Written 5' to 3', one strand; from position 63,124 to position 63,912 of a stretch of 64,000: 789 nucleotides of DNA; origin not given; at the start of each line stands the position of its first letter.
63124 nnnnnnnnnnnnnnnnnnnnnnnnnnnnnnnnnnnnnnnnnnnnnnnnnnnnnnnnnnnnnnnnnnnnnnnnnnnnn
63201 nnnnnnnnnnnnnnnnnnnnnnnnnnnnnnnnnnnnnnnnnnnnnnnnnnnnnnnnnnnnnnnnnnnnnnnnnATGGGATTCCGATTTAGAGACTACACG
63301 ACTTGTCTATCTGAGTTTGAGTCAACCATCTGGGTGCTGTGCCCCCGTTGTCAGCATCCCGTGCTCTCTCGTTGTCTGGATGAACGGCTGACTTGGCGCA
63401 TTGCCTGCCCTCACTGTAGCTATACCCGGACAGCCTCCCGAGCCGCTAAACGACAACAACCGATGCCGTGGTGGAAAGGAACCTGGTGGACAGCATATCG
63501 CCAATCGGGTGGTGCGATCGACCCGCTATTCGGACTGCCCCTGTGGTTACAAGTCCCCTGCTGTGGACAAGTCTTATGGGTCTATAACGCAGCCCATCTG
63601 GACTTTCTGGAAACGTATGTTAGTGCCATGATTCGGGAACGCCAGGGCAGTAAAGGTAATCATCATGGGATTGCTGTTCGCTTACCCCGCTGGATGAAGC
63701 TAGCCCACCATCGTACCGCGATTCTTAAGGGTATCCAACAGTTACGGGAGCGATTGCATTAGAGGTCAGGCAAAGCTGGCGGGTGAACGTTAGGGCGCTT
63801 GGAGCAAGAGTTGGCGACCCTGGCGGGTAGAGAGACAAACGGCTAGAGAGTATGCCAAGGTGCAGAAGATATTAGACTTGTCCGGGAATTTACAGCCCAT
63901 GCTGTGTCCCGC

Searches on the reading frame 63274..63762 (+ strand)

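Call 8: search_protein_families(library=pfam, proteins=[window:63274-63762:+])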
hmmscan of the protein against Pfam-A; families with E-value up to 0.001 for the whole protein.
window:63274-63762:+ (162 aa): 0 families

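Call 9: search_protein_families(library=ncbifam, proteins=[window:63274-63762:+], max_evalue=0.001)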
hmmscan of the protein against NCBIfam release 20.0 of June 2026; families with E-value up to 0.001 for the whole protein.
window:63274-63762:+ (162 aa): 0 families

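Call 45: search_protein_families(library=pfam, proteins=[window:63274-63762:+], max_evalue=1)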
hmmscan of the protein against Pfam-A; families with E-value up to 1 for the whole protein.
window:63274-63762:+ (162 aa): 9 families
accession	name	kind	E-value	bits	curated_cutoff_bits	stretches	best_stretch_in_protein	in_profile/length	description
PF13717.11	Zn_ribbon_4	-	0.0081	16.5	30.3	0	17-28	22-33/36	zinc-ribbon domain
PF23499.1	YnfU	-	0.051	13.9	27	0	41-51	15-25/49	YnfU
PF13639.12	zf-RING_2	-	0.07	13.9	27.3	1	10-48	5-43/44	Ring finger domain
PF14634.12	zf-RING_5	-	0.093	13.2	27.9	1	10-49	4-42/43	zinc-RING finger domain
PF14803.11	Zn_ribbon_Nudix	-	0.12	12.8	25.6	1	23-50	3-30/34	Nudix N-terminal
PF14569.12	zf-UDP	-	0.19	12.2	27.1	1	17-50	24-58/78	Zinc-binding RING-finger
PF06196.17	DUF997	-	0.44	10.9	26.3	0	66-104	19-57/77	Protein of unknown function (DUF997)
PF23451.1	Zn_ribbon_PaaD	-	0.64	10.1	27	1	38-55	10-27/53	PaaD zinc beta ribbon domain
PF13923.12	zf-C3HC4_2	-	1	9.7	27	0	11-48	5-40/40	Zinc finger, C3HC4 type (RING finger)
